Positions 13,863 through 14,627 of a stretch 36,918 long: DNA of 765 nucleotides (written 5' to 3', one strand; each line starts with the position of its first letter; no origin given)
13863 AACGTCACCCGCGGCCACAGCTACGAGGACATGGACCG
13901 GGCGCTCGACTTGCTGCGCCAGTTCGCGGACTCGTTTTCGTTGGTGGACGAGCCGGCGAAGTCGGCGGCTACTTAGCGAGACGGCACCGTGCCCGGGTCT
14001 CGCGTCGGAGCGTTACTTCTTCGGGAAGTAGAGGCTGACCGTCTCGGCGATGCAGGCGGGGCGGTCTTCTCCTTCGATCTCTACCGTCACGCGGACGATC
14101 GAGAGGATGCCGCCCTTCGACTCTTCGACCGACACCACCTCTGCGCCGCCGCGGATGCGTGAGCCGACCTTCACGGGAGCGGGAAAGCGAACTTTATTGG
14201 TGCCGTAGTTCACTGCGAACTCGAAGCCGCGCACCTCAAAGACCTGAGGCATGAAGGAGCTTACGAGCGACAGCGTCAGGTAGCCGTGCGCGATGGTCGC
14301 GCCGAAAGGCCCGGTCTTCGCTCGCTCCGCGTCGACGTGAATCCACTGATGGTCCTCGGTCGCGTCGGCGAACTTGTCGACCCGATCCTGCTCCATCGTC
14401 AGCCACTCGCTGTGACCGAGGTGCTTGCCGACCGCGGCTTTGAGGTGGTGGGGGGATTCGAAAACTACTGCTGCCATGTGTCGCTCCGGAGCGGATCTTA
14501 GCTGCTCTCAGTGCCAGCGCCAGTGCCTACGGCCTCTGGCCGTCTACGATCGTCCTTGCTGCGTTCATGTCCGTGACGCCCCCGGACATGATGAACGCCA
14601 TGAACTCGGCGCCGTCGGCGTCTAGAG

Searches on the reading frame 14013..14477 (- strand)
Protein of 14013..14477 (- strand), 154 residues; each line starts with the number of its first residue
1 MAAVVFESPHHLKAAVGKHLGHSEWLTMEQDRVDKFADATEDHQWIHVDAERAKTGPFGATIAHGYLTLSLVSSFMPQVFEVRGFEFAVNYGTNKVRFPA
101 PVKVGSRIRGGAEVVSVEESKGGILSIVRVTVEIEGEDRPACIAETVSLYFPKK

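Call 24: search_protein_families(library=pfam, proteins=[window:14013-14477:-])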
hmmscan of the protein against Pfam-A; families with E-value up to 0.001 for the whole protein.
window:14013-14477:- (154 aa): 2 families
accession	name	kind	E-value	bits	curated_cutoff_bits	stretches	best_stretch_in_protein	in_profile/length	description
PF01575.25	MaoC_dehydratas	-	9.5e-27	93.5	27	1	14-131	4-118/123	MaoC like domain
PF13452.11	FAS1_DH_region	-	8.1e-07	29.7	22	1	15-136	2-124/132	FAS1-like, dehydratase domain region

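Call 68: search_protein_families(library=ncbifam, proteins=[window:14013-14477:-], max_evalue=0.00001)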
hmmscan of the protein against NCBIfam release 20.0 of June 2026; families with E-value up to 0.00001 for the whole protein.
window:14013-14477:- (154 aa): 2 families
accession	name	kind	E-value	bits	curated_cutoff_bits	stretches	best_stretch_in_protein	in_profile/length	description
TIGR02278.1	PaaN-DH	equivalog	8.1e-10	37.6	562.8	1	23-109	536-620/664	phenylacetic acid degradation bifunctional protein PaaZ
NF006045.0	PRK08190.1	subfamily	5.3e-06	25.5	282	1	27-122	25-116/467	bifunctional enoyl-CoA hydratase/phosphate acetyltransferase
